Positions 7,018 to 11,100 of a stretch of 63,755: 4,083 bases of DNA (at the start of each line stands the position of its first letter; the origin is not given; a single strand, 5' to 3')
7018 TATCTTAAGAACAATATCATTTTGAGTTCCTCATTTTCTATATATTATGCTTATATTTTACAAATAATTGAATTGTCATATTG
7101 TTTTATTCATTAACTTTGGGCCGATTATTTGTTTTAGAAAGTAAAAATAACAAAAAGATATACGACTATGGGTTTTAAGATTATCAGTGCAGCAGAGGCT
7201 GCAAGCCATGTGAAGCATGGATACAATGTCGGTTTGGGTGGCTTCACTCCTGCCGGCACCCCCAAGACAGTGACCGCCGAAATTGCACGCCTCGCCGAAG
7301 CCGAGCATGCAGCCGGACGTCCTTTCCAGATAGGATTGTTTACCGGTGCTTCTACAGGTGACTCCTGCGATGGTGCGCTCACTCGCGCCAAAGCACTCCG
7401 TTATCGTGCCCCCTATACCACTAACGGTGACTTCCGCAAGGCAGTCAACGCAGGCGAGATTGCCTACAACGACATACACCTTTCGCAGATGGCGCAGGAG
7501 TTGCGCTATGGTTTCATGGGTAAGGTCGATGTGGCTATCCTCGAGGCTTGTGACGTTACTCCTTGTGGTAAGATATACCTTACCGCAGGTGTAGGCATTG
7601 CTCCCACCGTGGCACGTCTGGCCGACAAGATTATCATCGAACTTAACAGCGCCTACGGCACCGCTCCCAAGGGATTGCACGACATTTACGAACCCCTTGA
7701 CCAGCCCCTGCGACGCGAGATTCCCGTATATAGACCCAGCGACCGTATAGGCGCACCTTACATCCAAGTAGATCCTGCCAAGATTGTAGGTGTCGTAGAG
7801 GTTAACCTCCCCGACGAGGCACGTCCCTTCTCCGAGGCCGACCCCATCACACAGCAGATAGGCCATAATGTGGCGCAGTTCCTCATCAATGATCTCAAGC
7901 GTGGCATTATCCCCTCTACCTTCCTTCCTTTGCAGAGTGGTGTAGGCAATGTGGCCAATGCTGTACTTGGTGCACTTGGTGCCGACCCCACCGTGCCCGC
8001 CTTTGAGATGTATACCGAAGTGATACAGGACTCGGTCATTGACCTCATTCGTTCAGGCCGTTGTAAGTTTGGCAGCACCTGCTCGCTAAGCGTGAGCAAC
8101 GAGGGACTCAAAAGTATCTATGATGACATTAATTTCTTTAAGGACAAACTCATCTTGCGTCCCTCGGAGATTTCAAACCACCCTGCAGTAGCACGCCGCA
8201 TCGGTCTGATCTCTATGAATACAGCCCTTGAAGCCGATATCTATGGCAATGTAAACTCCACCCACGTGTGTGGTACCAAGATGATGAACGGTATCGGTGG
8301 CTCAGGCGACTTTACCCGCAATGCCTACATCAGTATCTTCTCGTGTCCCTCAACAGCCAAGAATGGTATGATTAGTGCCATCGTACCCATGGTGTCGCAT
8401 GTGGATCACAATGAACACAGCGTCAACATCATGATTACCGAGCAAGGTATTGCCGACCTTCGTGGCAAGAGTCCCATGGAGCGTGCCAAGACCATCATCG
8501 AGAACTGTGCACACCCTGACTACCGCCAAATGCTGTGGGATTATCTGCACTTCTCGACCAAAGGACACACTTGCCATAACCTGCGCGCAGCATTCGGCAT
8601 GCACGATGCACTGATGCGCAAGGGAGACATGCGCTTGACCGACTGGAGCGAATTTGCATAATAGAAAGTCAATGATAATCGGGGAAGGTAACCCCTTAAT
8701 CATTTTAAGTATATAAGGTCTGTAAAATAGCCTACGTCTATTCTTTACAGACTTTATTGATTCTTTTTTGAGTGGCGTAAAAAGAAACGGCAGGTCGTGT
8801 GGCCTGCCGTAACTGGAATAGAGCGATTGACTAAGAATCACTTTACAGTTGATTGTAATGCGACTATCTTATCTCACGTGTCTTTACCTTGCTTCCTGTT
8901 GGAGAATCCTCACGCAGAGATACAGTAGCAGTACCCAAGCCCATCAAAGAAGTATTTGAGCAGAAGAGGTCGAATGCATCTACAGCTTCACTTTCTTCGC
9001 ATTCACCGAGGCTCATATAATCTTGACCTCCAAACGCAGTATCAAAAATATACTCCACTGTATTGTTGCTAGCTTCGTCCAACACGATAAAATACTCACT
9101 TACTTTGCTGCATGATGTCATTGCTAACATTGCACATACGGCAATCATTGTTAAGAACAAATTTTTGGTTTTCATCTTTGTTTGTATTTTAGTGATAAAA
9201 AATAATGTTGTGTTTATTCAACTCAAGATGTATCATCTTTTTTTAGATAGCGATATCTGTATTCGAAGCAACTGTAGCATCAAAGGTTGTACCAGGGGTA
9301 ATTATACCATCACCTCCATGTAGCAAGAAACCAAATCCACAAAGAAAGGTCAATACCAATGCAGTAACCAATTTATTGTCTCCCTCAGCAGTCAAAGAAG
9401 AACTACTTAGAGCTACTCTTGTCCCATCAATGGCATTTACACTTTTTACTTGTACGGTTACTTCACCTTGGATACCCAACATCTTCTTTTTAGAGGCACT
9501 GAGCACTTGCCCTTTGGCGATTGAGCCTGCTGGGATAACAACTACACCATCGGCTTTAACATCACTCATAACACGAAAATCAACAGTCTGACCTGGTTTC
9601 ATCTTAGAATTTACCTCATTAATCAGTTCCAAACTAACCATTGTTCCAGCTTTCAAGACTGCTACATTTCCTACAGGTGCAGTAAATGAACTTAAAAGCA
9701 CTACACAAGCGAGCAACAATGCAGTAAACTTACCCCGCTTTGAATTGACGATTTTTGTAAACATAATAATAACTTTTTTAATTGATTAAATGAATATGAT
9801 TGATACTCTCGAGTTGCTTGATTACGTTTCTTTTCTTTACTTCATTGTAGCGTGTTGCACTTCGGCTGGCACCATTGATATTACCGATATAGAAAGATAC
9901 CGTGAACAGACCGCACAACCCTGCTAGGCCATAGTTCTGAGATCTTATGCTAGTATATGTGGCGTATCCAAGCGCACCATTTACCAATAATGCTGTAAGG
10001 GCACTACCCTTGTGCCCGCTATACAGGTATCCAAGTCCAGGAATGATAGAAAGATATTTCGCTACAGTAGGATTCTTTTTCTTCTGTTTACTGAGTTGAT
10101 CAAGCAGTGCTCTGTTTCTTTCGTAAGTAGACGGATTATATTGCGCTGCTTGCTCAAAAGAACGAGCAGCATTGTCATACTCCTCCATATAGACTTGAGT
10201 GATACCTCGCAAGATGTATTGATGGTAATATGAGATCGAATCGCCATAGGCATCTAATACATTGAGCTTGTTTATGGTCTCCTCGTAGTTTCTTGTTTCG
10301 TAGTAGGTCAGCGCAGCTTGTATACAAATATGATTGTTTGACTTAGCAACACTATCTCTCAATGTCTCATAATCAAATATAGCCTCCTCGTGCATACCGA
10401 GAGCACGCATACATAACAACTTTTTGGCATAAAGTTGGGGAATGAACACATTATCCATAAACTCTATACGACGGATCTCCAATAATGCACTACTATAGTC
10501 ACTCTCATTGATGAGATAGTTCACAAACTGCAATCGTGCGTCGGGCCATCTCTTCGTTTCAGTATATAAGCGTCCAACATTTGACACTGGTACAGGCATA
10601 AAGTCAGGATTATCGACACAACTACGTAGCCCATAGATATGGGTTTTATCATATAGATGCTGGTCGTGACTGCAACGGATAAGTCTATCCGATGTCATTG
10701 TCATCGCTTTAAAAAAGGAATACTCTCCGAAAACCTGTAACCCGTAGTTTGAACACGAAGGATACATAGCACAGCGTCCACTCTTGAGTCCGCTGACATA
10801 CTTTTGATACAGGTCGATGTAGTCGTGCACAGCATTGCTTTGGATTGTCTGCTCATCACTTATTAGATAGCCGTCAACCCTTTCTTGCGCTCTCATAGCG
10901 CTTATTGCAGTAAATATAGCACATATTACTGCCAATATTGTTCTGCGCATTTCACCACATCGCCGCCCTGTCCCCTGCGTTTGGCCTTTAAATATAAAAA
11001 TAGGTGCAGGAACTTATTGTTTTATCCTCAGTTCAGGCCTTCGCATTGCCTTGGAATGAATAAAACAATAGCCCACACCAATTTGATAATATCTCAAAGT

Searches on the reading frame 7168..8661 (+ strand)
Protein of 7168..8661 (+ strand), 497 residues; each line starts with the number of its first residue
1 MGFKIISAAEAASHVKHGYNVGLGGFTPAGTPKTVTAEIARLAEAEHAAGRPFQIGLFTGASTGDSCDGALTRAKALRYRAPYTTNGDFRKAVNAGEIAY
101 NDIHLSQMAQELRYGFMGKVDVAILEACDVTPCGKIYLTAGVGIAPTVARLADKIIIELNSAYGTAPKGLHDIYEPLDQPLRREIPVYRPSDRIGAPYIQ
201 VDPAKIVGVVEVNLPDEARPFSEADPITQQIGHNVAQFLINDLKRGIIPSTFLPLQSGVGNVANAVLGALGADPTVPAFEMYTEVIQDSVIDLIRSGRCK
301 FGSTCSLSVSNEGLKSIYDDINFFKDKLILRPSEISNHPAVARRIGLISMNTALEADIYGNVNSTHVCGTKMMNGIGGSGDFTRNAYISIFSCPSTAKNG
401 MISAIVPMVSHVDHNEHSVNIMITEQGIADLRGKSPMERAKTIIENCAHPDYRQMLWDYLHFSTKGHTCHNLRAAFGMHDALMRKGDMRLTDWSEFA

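Call 88: search_protein_families(library=pfam, proteins=[window:7168-8661:+], max_evalue=0.001)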
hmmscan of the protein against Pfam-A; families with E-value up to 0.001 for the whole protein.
window:7168-8661:+ (497 aa): 3 families
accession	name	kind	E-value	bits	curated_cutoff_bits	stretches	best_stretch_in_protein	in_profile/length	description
PF13336.12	AcetylCoA_hyd_C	-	3.3e-44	151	23.7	1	313-459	1-153/154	Acetyl-CoA hydrolase/transferase C-terminal domain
PF02550.21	AcetylCoA_hydro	-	7.6e-33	114.6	24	1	4-211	8-198/198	Acetyl-CoA hydrolase/transferase N-terminal domain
PF04223.18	CitF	-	0.00011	21.8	27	1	335-429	312-403/466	Citrate lyase, alpha subunit (CitF)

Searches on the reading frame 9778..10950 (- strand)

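Call 88: search_protein_families(library=pfam, proteins=[window:9778-10950:-], max_evalue=0.001)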
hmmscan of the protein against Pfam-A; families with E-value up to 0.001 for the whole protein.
window:9778-10950:- (390 aa): 3 families
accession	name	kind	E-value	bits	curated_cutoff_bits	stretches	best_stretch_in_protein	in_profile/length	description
PF01809.23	YidD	-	1.6e-13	50.6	27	1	43-95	6-58/67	Putative membrane protein insertion efficiency factor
PF07719.23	TPR_2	-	4.9e-07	29.8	27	0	245-274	4-33/34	Tetratricopeptide repeat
PF00515.34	TPR_1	-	2.4e-05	24.4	27.8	0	245-274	4-33/34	Tetratricopeptide repeat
